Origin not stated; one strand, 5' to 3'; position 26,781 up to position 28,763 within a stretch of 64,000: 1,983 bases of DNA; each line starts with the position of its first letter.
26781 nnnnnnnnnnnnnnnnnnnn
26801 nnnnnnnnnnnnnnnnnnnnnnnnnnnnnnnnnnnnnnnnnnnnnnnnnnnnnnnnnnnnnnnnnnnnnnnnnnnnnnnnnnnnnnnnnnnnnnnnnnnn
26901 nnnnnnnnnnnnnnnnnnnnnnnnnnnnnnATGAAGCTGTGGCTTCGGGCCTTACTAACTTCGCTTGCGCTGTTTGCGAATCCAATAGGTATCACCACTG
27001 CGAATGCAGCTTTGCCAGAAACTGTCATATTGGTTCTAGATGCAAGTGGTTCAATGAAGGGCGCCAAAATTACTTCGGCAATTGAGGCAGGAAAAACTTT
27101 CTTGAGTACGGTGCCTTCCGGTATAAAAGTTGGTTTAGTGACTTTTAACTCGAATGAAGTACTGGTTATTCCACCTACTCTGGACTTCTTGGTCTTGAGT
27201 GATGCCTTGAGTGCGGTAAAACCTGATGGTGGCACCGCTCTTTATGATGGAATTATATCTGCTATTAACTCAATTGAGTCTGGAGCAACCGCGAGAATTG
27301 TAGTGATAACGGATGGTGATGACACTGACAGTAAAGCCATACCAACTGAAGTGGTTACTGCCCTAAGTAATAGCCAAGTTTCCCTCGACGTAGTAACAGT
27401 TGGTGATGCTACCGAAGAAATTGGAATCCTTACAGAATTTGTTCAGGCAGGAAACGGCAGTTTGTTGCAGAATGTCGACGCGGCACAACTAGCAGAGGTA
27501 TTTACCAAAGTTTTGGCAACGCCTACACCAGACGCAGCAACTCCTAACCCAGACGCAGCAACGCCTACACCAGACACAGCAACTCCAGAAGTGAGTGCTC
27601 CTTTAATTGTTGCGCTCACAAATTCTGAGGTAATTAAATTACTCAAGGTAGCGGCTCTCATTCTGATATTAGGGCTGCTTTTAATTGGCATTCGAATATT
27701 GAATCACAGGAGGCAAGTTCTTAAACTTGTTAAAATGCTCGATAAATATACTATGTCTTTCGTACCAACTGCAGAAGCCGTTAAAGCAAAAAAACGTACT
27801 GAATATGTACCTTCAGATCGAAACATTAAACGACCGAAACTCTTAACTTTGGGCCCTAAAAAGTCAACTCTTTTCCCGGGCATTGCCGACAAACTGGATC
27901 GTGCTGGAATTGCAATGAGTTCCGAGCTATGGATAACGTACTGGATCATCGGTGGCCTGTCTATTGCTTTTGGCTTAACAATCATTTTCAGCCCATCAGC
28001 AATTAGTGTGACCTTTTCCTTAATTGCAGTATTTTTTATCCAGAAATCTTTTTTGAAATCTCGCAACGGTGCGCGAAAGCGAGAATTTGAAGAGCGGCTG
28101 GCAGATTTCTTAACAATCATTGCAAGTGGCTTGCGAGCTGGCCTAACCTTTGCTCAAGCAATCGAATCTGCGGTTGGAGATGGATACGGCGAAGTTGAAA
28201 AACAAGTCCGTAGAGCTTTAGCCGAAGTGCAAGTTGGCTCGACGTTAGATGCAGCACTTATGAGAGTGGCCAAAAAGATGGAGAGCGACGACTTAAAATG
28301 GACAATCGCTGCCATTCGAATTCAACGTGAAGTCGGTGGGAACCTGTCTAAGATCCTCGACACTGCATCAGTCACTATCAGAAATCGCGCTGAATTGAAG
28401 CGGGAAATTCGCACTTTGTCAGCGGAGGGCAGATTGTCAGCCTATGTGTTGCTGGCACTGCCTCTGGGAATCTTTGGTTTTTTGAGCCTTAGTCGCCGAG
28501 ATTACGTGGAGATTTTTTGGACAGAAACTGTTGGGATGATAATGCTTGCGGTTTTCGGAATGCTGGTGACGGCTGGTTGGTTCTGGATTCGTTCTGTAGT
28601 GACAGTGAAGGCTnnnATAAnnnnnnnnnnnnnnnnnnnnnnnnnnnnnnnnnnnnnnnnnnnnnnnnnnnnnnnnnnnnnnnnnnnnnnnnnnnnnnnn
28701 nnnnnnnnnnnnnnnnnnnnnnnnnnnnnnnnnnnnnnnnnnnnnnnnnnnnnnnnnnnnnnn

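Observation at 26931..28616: Extracytoplasmic von Willebrand A domain fused to the TadB inner-membrane platform protein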

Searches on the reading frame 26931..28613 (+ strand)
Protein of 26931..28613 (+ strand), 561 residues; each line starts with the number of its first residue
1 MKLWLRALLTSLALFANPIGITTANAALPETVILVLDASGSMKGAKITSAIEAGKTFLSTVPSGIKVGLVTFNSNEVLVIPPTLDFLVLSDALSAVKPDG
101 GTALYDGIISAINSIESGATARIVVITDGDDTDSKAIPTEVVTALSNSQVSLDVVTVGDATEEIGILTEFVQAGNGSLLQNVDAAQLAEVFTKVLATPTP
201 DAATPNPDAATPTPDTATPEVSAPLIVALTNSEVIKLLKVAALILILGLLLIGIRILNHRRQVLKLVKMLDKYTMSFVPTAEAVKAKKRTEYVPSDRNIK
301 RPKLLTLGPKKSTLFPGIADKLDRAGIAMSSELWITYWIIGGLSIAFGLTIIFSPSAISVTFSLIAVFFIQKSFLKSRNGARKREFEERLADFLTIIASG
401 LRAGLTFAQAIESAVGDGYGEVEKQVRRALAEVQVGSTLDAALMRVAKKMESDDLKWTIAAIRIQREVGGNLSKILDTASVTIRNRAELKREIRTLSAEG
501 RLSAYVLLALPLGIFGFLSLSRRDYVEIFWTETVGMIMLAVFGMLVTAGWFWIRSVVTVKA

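Call 3: search_protein_families(library=pfam, proteins=[window:26931-28613:+], max_evalue=0.01)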
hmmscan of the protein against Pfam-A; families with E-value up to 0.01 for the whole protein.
window:26931-28613:+ (561 aa): 5 families
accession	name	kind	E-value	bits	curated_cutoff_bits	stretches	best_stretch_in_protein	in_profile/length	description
PF00482.28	T2SSF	-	1.7e-19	70.4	25.2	1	393-518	1-123/125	Type II secretion system (T2SS), protein F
PF13519.12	VWA_2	-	8.3e-15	55.8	27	1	32-129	1-106/107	von Willebrand factor type A domain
PF00092.34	VWA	-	1.4e-11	45.4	23.8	1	32-170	2-150/174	von Willebrand factor type A domain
PF05762.20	VWA_CoxE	-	8.3e-09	35.6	26.4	1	6-152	31-182/222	VWA domain containing CoxE-like protein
PF13768.12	VWA_3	-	3.3e-05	24.4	27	1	32-176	3-151/155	von Willebrand factor type A domain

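Call 5: find_homologous_proteins(query=window:26931-28613:+, max_evalue=0.00001)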
Query window:26931-28613:+ (561 aa): 871 proteins with E <= 0.00001 among 8000 candidates; the best 120 are listed.
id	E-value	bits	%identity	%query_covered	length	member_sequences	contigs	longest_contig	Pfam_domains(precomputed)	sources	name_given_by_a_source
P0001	0.0e+0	1143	98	100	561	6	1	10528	PF13768.13,PF00092.35,PF13519.13,PF05762.21,PF00482.29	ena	-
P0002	0.0e+0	1122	97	100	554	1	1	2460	PF13768.13,PF00092.35,PF13519.13,PF05762.21,PF00482.29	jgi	jgi:Flp pilus assembly protein TadB/uncharacterized protein YegL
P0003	2.7e-283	958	83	100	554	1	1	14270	PF13768.13,PF00092.35,PF13519.13,PF05762.21,PF00482.29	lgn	-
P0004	2.7e-250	849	72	100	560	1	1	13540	PF13768.13,PF00092.35,PF13519.13,PF05762.21,PF00482.29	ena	-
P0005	2.3e-247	840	75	97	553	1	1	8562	PF00092.35,PF13519.13,PF05762.21,PF00482.29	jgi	jgi:Flp pilus assembly protein TadB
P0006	6.6e-247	838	74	97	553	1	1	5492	PF00092.35,PF13519.13,PF05762.21,PF00482.29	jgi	jgi:Flp pilus assembly protein TadB/uncharacterized protein YegL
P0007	3.2e-240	816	72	100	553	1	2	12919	PF00092.35,PF13519.13,PF05762.21,PF00482.29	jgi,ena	jgi:tight adherence protein B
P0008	3.5e-230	783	67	100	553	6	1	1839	PF13768.13,PF00092.35,PF13519.13,PF05762.21,PF00482.29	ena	-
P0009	2.1e-225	767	69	100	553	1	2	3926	PF00092.35,PF13519.13,PF05762.21,PF00482.29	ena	-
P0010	1.2e-223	762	67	100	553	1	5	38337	PF00092.35,PF13519.13,PF05762.21,PF00482.29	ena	-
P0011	2.4e-222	757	67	100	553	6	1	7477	PF00092.35,PF13519.13,PF00482.29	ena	-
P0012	3.4e-222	757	67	100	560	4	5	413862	PF00092.35,PF13519.13,PF05762.21,PF00482.29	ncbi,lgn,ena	-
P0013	2.7e-219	747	66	100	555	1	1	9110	PF00092.35,PF13519.13,PF05762.21,PF00482.29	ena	-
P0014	2.7e-219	747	65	100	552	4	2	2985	PF00092.35,PF13519.13,PF05762.21,PF00482.29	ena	-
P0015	4.9e-219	746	66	100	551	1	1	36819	PF00092.35,PF13519.13,PF05762.21,PF00482.29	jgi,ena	jgi:tight adherence protein B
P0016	4.3e-218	743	66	100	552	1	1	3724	PF00092.35,PF13519.13,PF00482.29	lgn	-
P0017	3.2e-213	727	66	100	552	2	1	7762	PF00092.35,PF13519.13,PF00482.29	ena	-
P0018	8.1e-150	518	49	100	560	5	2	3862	PF00092.35,PF13519.13,PF00482.29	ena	-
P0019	5.4e-141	489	46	96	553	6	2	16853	PF00092.35,PF13519.13,PF05762.21,PF00482.29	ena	-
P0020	4.1e-137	476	73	55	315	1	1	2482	PF00482.29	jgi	jgi:tight adherence protein B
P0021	2.2e-126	441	43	96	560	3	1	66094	PF00092.35,PF13519.13,PF05762.21,PF00482.29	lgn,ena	-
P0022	1.6e-117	411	44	95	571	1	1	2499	PF00092.35,PF13519.13,PF00482.29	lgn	-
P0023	1.8e-117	411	41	95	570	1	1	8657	PF00092.35,PF13519.13,PF00482.29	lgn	-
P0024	3.8e-116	407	44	99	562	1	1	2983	PF00092.35,PF13519.13,PF05762.21,PF00482.29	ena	-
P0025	7.7e-111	389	41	95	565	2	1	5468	PF00092.35,PF25106.2,PF13519.13,PF05762.21,PF00482.29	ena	-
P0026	7.8e-98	346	49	46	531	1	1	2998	PF13768.13,PF00092.35,PF13519.13,PF05762.21,PF00482.29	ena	-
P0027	2.6e-97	345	38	94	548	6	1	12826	PF13768.13,PF00092.35,PF13519.13,PF05762.21,PF00482.29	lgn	-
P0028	6.3e-96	340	38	95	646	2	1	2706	PF00092.35,PF13519.13,PF00482.29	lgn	-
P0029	5.2e-95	337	37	100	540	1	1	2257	PF13768.13,PF00092.35,PF13519.13,PF05762.21,PF00482.29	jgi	jgi:tight adherence protein B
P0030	6.0e-95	337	49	44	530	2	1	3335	PF13768.13,PF00092.35,PF13519.13,PF05762.21,PF00482.29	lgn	-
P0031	8.0e-94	333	37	95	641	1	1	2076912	PF13768.13,PF00092.35,PF13519.13,PF05762.21,PF00482.29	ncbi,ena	-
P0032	1.3e-91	326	34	97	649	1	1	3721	PF00092.35,PF13519.13,PF00482.29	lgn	-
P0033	1.7e-91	326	37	95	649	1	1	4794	PF00092.35,PF13519.13,PF05762.21,PF00482.29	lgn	-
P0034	6.5e-91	324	37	95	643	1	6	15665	PF00092.35,PF13519.13,PF05762.21,PF00482.29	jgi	jgi:tight adherence protein B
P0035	1.7e-88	316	34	94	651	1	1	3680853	PF13768.13,PF00092.35,PF13519.13,PF05762.21,PF00482.29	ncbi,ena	-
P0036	1.9e-88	315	36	96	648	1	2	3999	PF00092.35,PF13519.13,PF05762.21,PF00482.29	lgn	-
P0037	3.3e-88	315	37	100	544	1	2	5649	PF13768.13,PF00092.35,PF13519.13,PF05762.21,PF00482.29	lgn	-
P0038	7.4e-88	314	34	94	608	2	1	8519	PF00092.35,PF13519.13,PF00482.29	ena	-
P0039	7.7e-88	314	36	95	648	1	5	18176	PF00092.35,PF13519.13,PF00482.29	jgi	jgi:tight adherence protein B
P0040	1.7e-87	312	52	34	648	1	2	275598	PF13768.13,PF00092.35,PF13519.13,PF05762.21,PF00482.29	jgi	jgi:tight adherence protein B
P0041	3.0e-87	312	45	44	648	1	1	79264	PF13768.13,PF00092.35,PF13519.13,PF05762.21,PF00482.29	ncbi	-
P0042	7.2e-87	310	35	95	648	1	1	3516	PF13768.13,PF00092.35,PF13519.13,PF00482.29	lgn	-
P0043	9.4e-87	310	38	95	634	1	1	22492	PF13768.13,PF00092.35,PF13519.13,PF05762.21,PF00482.29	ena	-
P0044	1.1e-86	310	34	94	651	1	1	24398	PF13768.13,PF00092.35,PF13519.13,PF00482.29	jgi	jgi:tight adherence protein B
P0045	1.2e-86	310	35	95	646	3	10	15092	PF00092.35,PF13519.13,PF05762.21,PF00482.29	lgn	-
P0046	3.1e-86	308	34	97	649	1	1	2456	PF00092.35,PF13519.13,PF00482.29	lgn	-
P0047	3.1e-86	308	45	47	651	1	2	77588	PF13768.13,PF00092.35,PF13519.13,PF00482.29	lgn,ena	-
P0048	3.3e-86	308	34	96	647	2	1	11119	PF13768.13,PF00092.35,PF13519.13,PF05762.21,PF00482.29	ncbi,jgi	jgi:Flp pilus assembly protein TadB/Mg-chelatase subunit ChlD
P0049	3.6e-86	308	34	95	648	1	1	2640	PF00092.35,PF13519.13,PF00482.29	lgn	-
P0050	5.8e-86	307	35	95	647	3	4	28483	PF00092.35,PF13519.13,PF05762.21,PF00482.29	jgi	jgi:tight adherence protein B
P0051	8.6e-86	307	37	95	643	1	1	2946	PF13768.13,PF00092.35,PF13519.13,PF05762.21,PF00482.29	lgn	-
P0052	5.0e-85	304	34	96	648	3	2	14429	PF00092.35,PF13519.13,PF00482.29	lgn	-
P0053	1.4e-84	303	33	94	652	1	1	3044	PF13768.13,PF00092.35,PF13519.13,PF05762.21,PF00482.29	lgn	-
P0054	1.5e-84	303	34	94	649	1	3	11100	PF13768.13,PF00092.35,PF13519.13,PF05762.21,PF00482.29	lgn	-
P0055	1.5e-84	303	33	95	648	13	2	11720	PF13768.13,PF00092.35,PF13519.13,PF00482.29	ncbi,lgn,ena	-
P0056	1.6e-84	303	35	94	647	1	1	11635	PF13768.13,PF00092.35,PF13519.13,PF05762.21,PF00482.29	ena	-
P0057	7.8e-84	300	51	38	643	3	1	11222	PF00092.35,PF13519.13,PF05762.21,PF00482.29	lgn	-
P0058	1.3e-83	300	55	34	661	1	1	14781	PF13768.13,PF00092.35,PF13519.13,PF05762.21,PF00482.29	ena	-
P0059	2.9e-83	298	48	42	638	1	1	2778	PF00092.35,PF13519.13,PF00482.29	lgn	-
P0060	4.6e-83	298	36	95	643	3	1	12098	PF00092.35,PF13519.13,PF05762.21,PF00482.29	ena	-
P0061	2.2e-82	296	45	43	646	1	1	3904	PF13768.13,PF00092.35,PF13519.13,PF05762.21,PF00482.29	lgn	-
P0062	6.0e-82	294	34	95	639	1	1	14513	PF13768.13,PF00092.35,PF13519.13,PF05762.21,PF00482.29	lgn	-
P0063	2.2e-81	292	35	95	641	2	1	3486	PF00092.35,PF13519.13,PF00482.29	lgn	-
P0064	4.3e-81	291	35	95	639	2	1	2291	PF00092.35,PF13519.13,PF05762.21,PF00482.29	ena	-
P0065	4.9e-80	288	50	36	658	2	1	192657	PF13768.13,PF00092.35,PF13519.13,PF00482.29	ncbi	-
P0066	6.3e-79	284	49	34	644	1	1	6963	PF00092.35,PF13519.13,PF05762.21,PF00482.29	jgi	jgi:tight adherence protein B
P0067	1.9e-78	283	45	42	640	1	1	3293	PF00092.35,PF13519.13,PF05762.21,PF00482.29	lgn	-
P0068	1.9e-77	279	34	95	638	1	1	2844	PF00092.35,PF13519.13,PF00482.29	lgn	-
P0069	3.3e-77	278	52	34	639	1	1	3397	PF00092.35,PF13519.13,PF00482.29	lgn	-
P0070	5.1e-77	278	33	98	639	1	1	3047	PF00092.35,PF13519.13,PF05762.21,PF00482.29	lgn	-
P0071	7.1e-77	277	34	99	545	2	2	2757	PF00092.35,PF13519.13,PF00482.29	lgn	-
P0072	7.1e-77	277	45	42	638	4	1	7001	PF00092.35,PF13519.13,PF05762.21,PF00482.29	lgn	-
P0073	7.3e-76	274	52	34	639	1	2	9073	PF00092.35,PF13519.13,PF00482.29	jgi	-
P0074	9.4e-76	274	33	95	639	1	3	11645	PF00092.35,PF13519.13,PF00482.29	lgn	-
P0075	3.5e-75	272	32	98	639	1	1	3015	PF00092.35,PF13519.13,PF05762.21,PF00482.29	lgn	-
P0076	7.4e-74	267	54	31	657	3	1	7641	PF00092.35,PF13519.13,PF00482.29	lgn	-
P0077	2.2e-73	266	51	35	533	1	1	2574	PF00092.35,PF13519.13,PF00482.29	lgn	-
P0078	3.6e-71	259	52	35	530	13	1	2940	PF00092.35,PF13519.13,PF00482.29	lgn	-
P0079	9.4e-70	254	50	35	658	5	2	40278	PF00092.35,PF13519.13,PF05762.21,PF00482.29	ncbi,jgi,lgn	jgi:tight adherence protein B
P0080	1.1e-69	254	34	97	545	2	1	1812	PF00092.35,PF13519.13,PF00482.29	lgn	-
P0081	2.4e-69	252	35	30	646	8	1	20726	PF13768.13,PF00092.35,PF13519.13,PF05762.21,PF00482.29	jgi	jgi:tight adherence protein B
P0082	1.0e-68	250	41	34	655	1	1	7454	PF13768.13,PF00092.35,PF13519.13,PF00482.29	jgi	jgi:tight adherence protein B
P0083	1.4e-68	250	32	97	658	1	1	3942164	PF13768.13,PF00092.35,PF13519.13,PF05762.21,PF00482.29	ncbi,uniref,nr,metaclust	ncbi:tight adherence protein B [Pedococcus dokdonensis]|uniref:Tight adherence protein B n=1 Tax=Ped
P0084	1.4e-68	250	31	98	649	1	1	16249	PF13768.13,PF00092.35,PF13519.13,PF00482.29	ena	-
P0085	7.4e-68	248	33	95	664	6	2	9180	PF13768.13,PF00092.35,PF13519.13,PF05762.21,PF00482.29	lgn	-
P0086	1.4e-67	247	41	33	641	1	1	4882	PF13768.13,PF00092.35,PF13519.13,PF05762.21,PF00482.29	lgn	-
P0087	2.2e-67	246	33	94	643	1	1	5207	PF13768.13,PF00092.35,PF13519.13,PF05762.21,PF00482.29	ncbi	-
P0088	5.7e-67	245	32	97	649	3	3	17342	PF13768.13,PF00092.35,PF13519.13,PF00482.29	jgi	jgi:tight adherence protein B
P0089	5.9e-67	245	34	94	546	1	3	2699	PF00092.35,PF13519.13,PF00482.29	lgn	-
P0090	6.1e-67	245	32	94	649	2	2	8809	PF00092.35,PF13519.13,PF05762.21,PF00482.29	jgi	jgi:Flp pilus assembly protein TadB/Mg-chelatase subunit ChlD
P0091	9.4e-67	244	30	97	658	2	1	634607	PF13768.13,PF00092.35,PF13519.13,PF00482.29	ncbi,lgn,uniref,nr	ncbi:type II secretion system F family protein [Phycicoccus sp. Soil802]|uniref:type II secretion sy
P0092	1.3e-66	244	30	97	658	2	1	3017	PF13768.13,PF00092.35,PF13519.13,PF00482.29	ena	-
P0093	4.0e-66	242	32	96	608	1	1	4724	PF00092.35,PF13519.13,PF00482.29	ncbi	ncbi:MAG: type II secretion system F family protein, partial [Mycobacteriales bacterium]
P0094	5.0e-66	242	31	97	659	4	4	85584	PF00092.35,PF13519.13,PF00482.29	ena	-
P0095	1.8e-65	240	33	23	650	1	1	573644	PF00092.35,PF13519.13,PF00482.29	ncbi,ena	-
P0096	2.4e-65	239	39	43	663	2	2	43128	PF00092.35,PF13519.13,PF00482.29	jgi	-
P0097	2.6e-65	239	32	92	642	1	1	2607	PF13768.13,PF00092.35,PF13519.13,PF00482.29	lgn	-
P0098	3.3e-65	239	30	97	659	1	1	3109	PF13768.13,PF00092.35,PF13519.13,PF00482.29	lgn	-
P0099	3.3e-65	239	32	97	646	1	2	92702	PF13768.13,PF00092.35,PF13519.13,PF00482.29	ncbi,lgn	ncbi:MAG: type II secretion system F family protein [Nocardioidaceae bacterium]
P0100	5.1e-65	238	31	97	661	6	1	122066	PF00092.35,PF13519.13,PF05762.21,PF00482.29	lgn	-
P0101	8.1e-65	238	32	96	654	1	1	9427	PF00092.35,PF13519.13,PF00482.29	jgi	jgi:Flp pilus assembly protein TadB/Mg-chelatase subunit ChlD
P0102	9.3e-65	237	45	33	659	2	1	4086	PF13768.13,PF00092.35,PF13519.13,PF05762.21,PF00482.29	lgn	-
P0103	1.9e-64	236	33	94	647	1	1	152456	PF13768.13,PF00092.35,PF13519.13,PF00482.29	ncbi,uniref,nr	ncbi:type II secretion system F family protein [Nocardioides caldifontis]|uniref:type II secretion s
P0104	2.2e-64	236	32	96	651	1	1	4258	PF00092.35,PF13519.13,PF00482.29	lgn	-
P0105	2.2e-64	236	41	33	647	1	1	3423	PF00092.35,PF13519.13,PF00482.29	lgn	-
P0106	2.2e-64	236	31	95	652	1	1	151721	PF13768.13,PF00092.35,PF13519.13,PF00482.29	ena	-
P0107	2.8e-64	236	31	34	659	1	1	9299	PF13768.13,PF00092.35,PF13519.13,PF05762.21,PF00482.29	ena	-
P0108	3.3e-64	236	29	96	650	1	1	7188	PF13768.13,PF00092.35,PF13519.13,PF00482.29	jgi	-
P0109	3.8e-64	235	29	97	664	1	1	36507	PF00092.35,PF13519.13,PF00482.29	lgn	-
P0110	4.3e-64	235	32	97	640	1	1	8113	PF13768.13,PF00092.35,PF13519.13,PF05762.21,PF00482.29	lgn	-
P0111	4.3e-64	235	33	97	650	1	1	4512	PF13768.13,PF00092.35,PF13519.13,PF00482.29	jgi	jgi:Flp pilus assembly protein TadB/Mg-chelatase subunit ChlD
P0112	4.6e-64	235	29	94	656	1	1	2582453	PF13768.13,PF00092.35,PF13519.13,PF00482.29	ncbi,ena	-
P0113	4.8e-64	235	31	97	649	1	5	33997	PF13768.13,PF00092.35,PF13519.13,PF00482.29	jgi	jgi:tight adherence protein B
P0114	5.4e-64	235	33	96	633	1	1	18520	PF00092.35,PF13519.13,PF00482.29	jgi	jgi:Flp pilus assembly protein TadB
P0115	5.7e-64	235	43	33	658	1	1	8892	PF13768.13,PF00092.35,PF13519.13,PF00482.29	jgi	jgi:tight adherence protein B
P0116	7.1e-64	234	41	38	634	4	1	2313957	PF00092.35,PF13519.13,PF00482.29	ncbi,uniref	ncbi:VWA domain-containing protein [Kribbella sp. NPDC005582]|uniref:VWA domain-containing protein n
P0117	9.6e-64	234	40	35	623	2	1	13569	PF13768.13,PF00092.35,PF13519.13,PF00482.29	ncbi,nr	ncbi:MAG: type II secretion system F family protein [Actinomycetia bacterium]|nr:type II secretion s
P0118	1.0e-63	234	32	96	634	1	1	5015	PF00092.35,PF13519.13,PF00482.29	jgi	jgi:Flp pilus assembly protein TadB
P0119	1.1e-63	234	29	97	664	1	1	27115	PF00092.35,PF13519.13,PF00482.29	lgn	-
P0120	1.4e-63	233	43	31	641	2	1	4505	PF00092.35,PF13519.13,PF00482.29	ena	-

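Call 9: list_cluster_members(proteins=[P0001, P0012, P0031, P0035, P0041, P0065, P0095, P0112, P0021, P0083])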
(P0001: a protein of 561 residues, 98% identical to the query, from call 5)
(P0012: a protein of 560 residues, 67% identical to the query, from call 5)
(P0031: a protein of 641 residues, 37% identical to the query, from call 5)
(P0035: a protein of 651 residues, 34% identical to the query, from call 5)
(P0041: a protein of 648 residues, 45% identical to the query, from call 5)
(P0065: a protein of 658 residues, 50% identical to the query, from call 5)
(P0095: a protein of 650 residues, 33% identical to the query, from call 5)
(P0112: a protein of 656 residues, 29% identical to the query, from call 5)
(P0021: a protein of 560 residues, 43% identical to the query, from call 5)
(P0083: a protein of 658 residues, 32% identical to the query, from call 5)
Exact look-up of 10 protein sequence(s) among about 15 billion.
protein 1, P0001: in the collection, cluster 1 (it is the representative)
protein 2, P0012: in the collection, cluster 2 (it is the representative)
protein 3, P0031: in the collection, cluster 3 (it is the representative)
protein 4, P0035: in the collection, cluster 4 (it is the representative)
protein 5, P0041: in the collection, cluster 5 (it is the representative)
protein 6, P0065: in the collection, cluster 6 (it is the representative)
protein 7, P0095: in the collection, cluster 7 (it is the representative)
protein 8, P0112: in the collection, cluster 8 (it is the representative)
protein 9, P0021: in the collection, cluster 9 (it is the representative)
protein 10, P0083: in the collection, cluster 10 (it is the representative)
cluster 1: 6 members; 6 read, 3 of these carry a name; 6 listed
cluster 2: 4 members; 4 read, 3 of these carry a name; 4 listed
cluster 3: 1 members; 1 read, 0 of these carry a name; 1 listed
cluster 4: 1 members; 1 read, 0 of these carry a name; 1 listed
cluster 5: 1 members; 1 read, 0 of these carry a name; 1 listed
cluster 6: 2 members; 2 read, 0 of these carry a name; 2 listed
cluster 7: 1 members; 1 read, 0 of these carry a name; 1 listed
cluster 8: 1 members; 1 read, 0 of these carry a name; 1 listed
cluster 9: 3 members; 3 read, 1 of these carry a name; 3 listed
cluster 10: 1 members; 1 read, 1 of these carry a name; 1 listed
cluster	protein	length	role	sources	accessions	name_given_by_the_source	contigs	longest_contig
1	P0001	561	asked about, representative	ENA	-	-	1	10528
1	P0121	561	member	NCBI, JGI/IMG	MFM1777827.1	MAG: hypothetical protein RL741_445 [Actinomycetota bacterium] | tight adherence protein B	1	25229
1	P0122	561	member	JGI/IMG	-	tight adherence protein B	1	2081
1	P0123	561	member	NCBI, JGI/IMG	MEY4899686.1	MAG: hypothetical protein RI895_108 [Actinomycetota bacterium] | tight adherence protein B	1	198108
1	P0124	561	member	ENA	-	-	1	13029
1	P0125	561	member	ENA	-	-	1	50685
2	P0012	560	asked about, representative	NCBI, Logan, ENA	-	-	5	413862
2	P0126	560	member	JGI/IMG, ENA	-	tight adherence protein B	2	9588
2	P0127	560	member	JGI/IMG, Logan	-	tight adherence protein B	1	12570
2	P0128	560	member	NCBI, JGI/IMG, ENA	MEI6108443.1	MAG: type II secretion system F family protein [Actinomycetes bacterium]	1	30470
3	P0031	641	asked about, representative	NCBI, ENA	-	-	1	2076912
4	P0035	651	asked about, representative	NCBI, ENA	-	-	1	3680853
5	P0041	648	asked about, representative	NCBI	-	-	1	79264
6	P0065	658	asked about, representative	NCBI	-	-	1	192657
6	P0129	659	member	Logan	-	-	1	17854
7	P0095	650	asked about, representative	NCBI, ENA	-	-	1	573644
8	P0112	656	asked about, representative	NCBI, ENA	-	-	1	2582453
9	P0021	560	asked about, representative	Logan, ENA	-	-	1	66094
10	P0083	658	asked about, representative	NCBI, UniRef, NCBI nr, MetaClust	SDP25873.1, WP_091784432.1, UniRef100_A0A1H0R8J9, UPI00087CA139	tight adherence protein B [Pedococcus dokdonensis] | Tight adherence protein B n=1 Tax=Pedococcus dokdonensis TaxID=443156 ... | type II secretion system F family protein [Pedococcus dokdonensis]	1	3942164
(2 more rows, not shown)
